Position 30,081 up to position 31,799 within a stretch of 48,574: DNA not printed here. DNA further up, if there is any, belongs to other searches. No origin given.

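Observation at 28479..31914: Six-gene cassette of uncharacterised proteins between hemL and the CoA-transferase operon: best candidate for an undescribed system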

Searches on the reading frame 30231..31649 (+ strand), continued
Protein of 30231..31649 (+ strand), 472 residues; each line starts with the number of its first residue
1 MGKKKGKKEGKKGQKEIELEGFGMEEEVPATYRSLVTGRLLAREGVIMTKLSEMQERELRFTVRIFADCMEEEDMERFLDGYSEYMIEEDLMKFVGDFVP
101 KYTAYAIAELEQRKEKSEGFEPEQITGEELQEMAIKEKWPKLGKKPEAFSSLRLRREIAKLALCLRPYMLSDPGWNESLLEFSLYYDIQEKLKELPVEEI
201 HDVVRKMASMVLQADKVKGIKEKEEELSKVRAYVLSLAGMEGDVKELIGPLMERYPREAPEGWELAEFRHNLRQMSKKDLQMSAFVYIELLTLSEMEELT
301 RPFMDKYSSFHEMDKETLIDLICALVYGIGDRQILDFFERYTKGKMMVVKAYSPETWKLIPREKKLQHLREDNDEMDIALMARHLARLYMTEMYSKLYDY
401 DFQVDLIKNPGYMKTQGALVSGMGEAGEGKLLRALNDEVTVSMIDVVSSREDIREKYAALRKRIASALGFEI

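Call 70: search_solved_structures(query=L079:1730-2866:+, max_evalue=10)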
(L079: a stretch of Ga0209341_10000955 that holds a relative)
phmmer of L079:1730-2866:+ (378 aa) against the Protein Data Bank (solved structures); distinct sequences matched with E-value up to 10: 1.
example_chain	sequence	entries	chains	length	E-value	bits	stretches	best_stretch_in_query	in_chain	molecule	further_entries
6c75_A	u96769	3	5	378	0.022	16.8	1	204-276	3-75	Alcohol dehydrogenase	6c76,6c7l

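Call 78: find_related_loci(query=A1, collection=viral_contigs, flank=5000)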
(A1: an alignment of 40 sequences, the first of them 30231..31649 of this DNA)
Query A1 (472 aa) in viral_contigs; peptide patterns used: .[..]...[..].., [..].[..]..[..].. (x = any residue, [..] = any of these).
121 stretches matched a pattern, but none encodes a relative of the query by tblastn (E <= 1e-3).

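Call 79: search_dna_similar(query=window:30231-31649:+, collection=plasmids, mode=protein, max_evalue=0.001)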
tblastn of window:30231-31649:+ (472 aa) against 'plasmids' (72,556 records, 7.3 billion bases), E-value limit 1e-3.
No match.

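Call 80: search_dna_similar(query=window:30231-31649:+, collection=phages, mode=protein, max_evalue=0.001)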
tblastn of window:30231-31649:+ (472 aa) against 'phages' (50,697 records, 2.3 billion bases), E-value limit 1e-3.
No match.
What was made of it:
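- On Known anti-phage defence systems or genomic islands: C is absent from IMG/VR, PLSDB and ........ (calls 78-80).
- No homologue of C in phages, plasmids or IMG/VR (calls 78-80).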

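Call 87: list_cluster_members(proteins=[P0149, P0151, P0152, P0154, P0155, P0156, P0157, P0159])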
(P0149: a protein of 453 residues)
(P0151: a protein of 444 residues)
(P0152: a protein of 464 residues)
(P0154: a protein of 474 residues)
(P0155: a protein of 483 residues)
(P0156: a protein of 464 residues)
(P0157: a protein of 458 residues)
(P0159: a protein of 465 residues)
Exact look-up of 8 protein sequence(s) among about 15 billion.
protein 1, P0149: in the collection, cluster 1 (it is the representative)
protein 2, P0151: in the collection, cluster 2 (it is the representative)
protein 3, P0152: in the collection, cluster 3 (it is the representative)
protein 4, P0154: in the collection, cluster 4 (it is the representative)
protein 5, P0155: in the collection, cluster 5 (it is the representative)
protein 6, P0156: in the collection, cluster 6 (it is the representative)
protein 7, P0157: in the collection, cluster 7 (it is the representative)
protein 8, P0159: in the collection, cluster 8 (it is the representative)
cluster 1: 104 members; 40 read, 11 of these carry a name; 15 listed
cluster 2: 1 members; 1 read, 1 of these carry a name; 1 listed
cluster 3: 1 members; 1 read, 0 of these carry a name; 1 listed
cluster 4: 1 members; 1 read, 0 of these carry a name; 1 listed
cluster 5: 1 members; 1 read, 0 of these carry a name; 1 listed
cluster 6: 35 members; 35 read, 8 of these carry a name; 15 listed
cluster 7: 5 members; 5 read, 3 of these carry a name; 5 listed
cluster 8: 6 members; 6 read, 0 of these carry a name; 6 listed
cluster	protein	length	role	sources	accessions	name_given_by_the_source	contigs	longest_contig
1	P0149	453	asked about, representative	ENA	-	-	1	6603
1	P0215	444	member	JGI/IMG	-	hypothetical protein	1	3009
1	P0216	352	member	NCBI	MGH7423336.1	MAG: hypothetical protein ACREJ1_06620, partial [Candidatus Methylomirabilales bacterium]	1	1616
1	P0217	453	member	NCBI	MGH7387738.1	MAG: hypothetical protein ACREIZ_04635 [Candidatus Methylomirabilales bacterium]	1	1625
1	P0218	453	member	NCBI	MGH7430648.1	MAG: hypothetical protein ACREI5_02340 [Candidatus Methylomirabilales bacterium]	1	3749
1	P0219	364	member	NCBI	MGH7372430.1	MAG: hypothetical protein ACREJK_11380, partial [Candidatus Methylomirabilales bacterium]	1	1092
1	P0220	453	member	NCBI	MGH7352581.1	MAG: hypothetical protein ACREJJ_09440 [Candidatus Methylomirabilales bacterium]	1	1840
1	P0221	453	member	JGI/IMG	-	hypothetical protein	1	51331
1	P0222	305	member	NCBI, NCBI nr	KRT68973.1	MAG: hypothetical protein XU15_C0014G0012 [candidate division NC10 bacterium CSP1-5]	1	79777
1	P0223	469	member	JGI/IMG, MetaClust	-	\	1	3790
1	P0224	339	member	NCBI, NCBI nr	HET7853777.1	MAG TPA: hypothetical protein VFM04_04900, partial [Candidatus Methylomirabilis sp.] | hypothetical protein [Candidatus Methylomirabilis sp.]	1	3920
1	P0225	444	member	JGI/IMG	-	hypothetical protein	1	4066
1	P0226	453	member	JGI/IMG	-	-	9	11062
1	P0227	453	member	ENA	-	-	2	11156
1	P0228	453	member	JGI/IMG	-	-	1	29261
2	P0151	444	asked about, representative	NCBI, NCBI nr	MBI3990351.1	MAG: hypothetical protein HY347_12140 [candidate division NC10 bacterium] | hypothetical protein [candidate division NC10 bacterium]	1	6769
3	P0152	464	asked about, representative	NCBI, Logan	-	-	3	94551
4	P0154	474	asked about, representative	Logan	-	-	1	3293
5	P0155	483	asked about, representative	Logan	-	-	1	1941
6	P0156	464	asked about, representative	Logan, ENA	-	-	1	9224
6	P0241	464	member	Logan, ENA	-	-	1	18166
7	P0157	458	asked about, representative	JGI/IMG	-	hypothetical protein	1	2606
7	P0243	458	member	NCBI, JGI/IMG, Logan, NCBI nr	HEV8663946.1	MAG TPA: hypothetical protein VGT06_12535 [Candidatus Methylomirabilis sp.] | hypothetical protein | hypothetical protein [Candidatus Methylomirabilis sp.]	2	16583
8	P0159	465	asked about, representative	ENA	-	-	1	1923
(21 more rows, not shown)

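Call 88: search_protein_families(library=ncbifam, proteins=[L071:13360-13623:-], max_evalue=0.01)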
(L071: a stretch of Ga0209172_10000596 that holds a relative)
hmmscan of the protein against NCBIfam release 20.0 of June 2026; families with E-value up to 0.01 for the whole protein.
L071:13360-13623:- (87 aa): 2 families
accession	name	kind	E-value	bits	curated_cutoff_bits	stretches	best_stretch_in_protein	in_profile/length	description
NF033497.1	rubre_like_arch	subfamily_domain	0.0037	17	32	0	39-57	5-23/34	rubrerythrin-like domain-containing protein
NF003008.0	PRK03824.1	equivalog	0.0097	15.8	125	0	9-60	69-117/135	hydrogenase nickel incorporation protein HypA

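Call 89: find_encoding_contigs(protein=P0152, flank=10000, max_places=1)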
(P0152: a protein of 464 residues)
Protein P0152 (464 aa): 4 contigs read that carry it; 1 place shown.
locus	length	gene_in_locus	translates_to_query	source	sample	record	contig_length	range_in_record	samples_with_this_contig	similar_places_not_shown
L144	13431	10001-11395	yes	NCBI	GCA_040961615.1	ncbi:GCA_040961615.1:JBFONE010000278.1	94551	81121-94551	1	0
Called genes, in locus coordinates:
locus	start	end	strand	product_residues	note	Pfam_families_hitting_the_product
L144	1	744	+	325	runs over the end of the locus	PF03706:LPG_synthase_TM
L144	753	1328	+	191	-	PF01569:PAP2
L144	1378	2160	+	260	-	-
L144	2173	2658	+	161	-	PF00582:Usp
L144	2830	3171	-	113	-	PF12797:Fer4_2 (faint), PF13237:Fer4_10 (weak), PF12838:Fer4_7 (weak), PF13484:Fer4_16 (faint), PF00037:Fer4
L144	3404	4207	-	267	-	PF01875:Memo, PF02900:LigB (weak)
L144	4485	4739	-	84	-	-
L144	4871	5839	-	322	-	PF01136:Peptidase_U32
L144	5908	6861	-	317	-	PF01136:Peptidase_U32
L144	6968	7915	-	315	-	PF01136:Peptidase_U32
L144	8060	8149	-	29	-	-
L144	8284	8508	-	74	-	-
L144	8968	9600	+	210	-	-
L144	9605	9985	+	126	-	-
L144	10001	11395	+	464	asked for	-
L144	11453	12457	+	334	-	-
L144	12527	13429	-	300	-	?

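Call 90: find_encoding_contigs(protein=P0221, flank=10000, max_places=1)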
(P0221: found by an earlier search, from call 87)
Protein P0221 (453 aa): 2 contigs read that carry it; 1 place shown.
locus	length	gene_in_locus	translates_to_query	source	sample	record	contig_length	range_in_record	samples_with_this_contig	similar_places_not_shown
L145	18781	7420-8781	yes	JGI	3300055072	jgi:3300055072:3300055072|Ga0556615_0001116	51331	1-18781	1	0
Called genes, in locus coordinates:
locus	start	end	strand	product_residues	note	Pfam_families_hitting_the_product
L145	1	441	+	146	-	?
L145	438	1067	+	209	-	-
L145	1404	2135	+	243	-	PF01738:DLH (weak), PF12146:Hydrolase_4, PF00561:Abhydrolase_1, PF12697:Abhydrolase_6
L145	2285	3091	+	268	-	-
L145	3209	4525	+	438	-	PF07728:AAA_5 (faint), PF01078:Mg_chelatase (weak), PF17863:AAA_lid_2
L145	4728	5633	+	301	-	PF26791:AAPxQ, PF00092:VWA, PF13519:VWA_2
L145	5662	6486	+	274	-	-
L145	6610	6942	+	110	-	-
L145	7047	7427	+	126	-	-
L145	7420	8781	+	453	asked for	-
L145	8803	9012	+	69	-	-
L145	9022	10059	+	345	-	-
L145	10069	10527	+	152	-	PF01909:NTP_transf_2 (weak), PF18765:Polbeta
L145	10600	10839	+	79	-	-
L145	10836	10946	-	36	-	-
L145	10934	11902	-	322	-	PF01136:Peptidase_U32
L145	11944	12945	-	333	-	PF01136:Peptidase_U32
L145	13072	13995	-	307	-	PF01136:Peptidase_U32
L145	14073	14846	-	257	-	PF09339:HTH_IclR, PF01614:IclR_C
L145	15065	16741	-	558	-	PF00501:AMP-binding, PF13193:AMP-binding_C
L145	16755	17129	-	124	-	-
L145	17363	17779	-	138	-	-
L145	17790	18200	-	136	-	-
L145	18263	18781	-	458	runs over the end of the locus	PF02515:CoA_transf_3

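Call 95: find_encoding_contigs(protein=P0241, flank=10000, max_places=1)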
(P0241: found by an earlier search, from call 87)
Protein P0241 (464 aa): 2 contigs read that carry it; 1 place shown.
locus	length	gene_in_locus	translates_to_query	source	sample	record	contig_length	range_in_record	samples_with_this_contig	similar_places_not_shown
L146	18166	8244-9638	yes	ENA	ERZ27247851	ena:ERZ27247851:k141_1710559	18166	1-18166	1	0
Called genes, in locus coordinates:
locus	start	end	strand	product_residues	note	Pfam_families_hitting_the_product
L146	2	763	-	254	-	?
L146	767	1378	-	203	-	PF01799:Fer2_2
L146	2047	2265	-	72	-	PF21748:UPF0150 (weak)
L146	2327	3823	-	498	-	PF02347:GDC-P, PF21478:GcvP2_C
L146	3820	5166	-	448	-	PF02347:GDC-P, PF00266:Aminotran_5 (weak)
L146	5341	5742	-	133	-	PF01597:GCV_H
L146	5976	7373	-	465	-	PF21694:DNA_pol3_delta_C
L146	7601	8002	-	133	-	PF13473:Cupredoxin_1 (weak)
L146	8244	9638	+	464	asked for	-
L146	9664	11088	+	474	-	PF01966:HD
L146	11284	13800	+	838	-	PF12770:CHAT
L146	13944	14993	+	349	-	PF05544:Pro_racemase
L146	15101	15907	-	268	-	PF09339:HTH_IclR, PF12802:MarR_2 (weak), PF01614:IclR_C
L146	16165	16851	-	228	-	PF01168:Ala_racemase_N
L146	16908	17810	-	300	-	PF09754:PAC2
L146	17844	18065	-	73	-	-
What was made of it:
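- The C1 paralogue sits with an HD-domain protein, away from the ligase operon, in L146 (call 95).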

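Call 96: find_encoding_contigs(protein=P0243, flank=10000, max_places=1)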
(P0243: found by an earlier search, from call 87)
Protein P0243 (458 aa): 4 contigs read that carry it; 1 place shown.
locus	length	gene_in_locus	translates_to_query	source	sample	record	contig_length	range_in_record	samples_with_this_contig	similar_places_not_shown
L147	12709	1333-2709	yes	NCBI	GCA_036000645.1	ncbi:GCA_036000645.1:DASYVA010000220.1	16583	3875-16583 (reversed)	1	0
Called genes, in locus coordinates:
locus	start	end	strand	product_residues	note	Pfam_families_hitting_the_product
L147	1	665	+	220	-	PF00092:VWA, PF13519:VWA_2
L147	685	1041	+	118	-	-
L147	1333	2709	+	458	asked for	-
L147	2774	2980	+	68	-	-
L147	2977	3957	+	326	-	-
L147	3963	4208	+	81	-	-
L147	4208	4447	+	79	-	-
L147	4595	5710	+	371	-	PF18306:LDcluster4, PF03641:Lysine_decarbox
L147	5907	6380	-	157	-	PF00565:SNase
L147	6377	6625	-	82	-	-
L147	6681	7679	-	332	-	PF01136:Peptidase_U32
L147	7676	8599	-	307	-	PF01136:Peptidase_U32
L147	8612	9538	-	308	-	PF01136:Peptidase_U32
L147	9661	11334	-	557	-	PF00501:AMP-binding, PF13193:AMP-binding_C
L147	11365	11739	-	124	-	-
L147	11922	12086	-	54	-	-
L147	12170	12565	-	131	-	-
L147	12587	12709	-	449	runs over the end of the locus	PF02515:CoA_transf_3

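Call 99: search_protein_families(library=pfam, proteins=[L079:5261-5659:+, L071:18309-19025:+, L144:8968-9600:+, L078:10132-10794:+, L063:7492-7818:+, L145:438-1067:+, L147:2977-3957:+, L147:3963-4208:+, L147:4208-4447:+], max_evalue=1)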
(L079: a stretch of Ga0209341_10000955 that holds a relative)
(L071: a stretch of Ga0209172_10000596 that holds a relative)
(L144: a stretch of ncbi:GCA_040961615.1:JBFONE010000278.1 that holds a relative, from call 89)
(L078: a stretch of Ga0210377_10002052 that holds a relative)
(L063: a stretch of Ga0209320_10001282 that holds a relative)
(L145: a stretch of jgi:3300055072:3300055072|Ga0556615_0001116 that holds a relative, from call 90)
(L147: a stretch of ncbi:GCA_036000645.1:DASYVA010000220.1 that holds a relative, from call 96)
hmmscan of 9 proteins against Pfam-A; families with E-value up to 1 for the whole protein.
L079:5261-5659:+ (132 aa): 1 family
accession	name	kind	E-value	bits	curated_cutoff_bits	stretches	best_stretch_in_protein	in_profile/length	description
PF13533.13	Biotin_lipoyl_2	-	0.061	13.6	29.8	1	95-107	17-29/32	Biotin-lipoyl like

L071:18309-19025:+ (238 aa): 0 families

L144:8968-9600:+ (210 aa): 2 families
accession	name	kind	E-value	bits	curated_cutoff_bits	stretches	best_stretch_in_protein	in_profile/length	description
PF03377.19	TAL_effector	-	0.022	15.5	28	0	43-59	9-25/34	TAL effector repeat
PF02824.27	TGS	-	0.11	13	22.2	1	62-85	36-59/60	TGS domain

L078:10132-10794:+ (220 aa): 2 families
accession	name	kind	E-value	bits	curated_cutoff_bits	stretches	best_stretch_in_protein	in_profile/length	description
PF02824.27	TGS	-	0.096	13.2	22.2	1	72-95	36-59/60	TGS domain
PF02597.26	ThiS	-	0.13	13.3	22.5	1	51-96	21-71/76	ThiS family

L063:7492-7818:+ (108 aa): 1 family
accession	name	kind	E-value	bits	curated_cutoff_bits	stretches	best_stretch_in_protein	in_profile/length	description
PF13533.13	Biotin_lipoyl_2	-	0.04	14.2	29.8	1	66-78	17-29/32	Biotin-lipoyl like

L145:438-1067:+ (209 aa): 1 family
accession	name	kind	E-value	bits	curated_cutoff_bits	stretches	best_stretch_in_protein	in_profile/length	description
PF14464.11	Prok-JAB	-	0.0016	18.7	25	1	29-131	17-113/114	Prokaryotic homologs of the JAB domain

L147:2977-3957:+ (326 aa): 29 families (the best 25 are shown)
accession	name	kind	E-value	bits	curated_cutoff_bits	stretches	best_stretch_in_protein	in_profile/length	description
PF13424.12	TPR_12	-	2.9e-41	140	30.1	4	225-297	2-76/77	Tetratricopeptide repeat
PF00515.34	TPR_1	-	6.6e-26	89.5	27.8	6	268-297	3-32/34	Tetratricopeptide repeat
PF07719.23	TPR_2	-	1.1e-25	88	27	6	268-297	3-32/34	Tetratricopeptide repeat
PF13374.12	TPR_10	-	3.3e-22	78.2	27.5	6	105-137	1-33/42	Tetratricopeptide repeat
PF13176.12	TPR_7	-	8.8e-20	69.5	27.9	4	268-301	1-34/36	Tetratricopeptide repeat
PF13181.12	TPR_8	-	8.2e-18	63.4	25.7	2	268-297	3-32/34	Tetratricopeptide repeat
PF14938.12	SNAP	-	1.5e-12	48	25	2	162-294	51-183/282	Soluble NSF attachment protein, SNAP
PF17874.7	TPR_MalT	-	7.2e-11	42.4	45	2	201-302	15-116/336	MalT-like TPR region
PF13432.12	TPR_16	-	3.7e-10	40.5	32.7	2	112-170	3-55/65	Tetratricopeptide repeat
PF13414.12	TPR_11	-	1.4e-09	38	26.8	1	73-94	1-22/42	TPR repeat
PF24885.1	TPR_NPHP3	-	3.6e-08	33.5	100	1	37-143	110-220/239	Nephrocystin-3 TPR domain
PF13431.12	TPR_17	-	1.2e-07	31.8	24.4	0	268-286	15-33/34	Tetratricopeptide repeat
PF12862.13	ANAPC5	-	2e-07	31.4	23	1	238-298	10-70/91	Anaphase-promoting complex subunit 5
PF13174.12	TPR_6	-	1.7e-06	28.7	26.3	1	268-294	2-28/33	Tetratricopeptide repeat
PF07721.20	TPR_4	-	2.7e-06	27.9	27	2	267-291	2-26/26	Tetratricopeptide repeat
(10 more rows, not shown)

L147:3963-4208:+ (81 aa): 0 families

L147:4208-4447:+ (79 aa): 1 family
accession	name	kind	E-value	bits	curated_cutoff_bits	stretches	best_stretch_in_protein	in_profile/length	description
PF10049.14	DUF2283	-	0.0018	18.9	23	1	3-48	2-48/49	Protein of unknown function (DUF2283)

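Call 102: search_solved_structures(query=A8, max_evalue=10, show_alignments=1)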
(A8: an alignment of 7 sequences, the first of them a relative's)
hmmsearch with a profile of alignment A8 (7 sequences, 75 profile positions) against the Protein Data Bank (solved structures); distinct sequences matched with E-value up to 10: 2.
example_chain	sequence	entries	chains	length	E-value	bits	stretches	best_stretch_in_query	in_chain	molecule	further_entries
2bji_A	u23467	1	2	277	0.97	12.6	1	17-40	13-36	INOSITOL-1(OR 4)-MONOPHOSPHATASE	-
6vpv_A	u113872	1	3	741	1.4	12.1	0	36-59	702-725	Photosystem I P700 chlorophyll a apoprotein A1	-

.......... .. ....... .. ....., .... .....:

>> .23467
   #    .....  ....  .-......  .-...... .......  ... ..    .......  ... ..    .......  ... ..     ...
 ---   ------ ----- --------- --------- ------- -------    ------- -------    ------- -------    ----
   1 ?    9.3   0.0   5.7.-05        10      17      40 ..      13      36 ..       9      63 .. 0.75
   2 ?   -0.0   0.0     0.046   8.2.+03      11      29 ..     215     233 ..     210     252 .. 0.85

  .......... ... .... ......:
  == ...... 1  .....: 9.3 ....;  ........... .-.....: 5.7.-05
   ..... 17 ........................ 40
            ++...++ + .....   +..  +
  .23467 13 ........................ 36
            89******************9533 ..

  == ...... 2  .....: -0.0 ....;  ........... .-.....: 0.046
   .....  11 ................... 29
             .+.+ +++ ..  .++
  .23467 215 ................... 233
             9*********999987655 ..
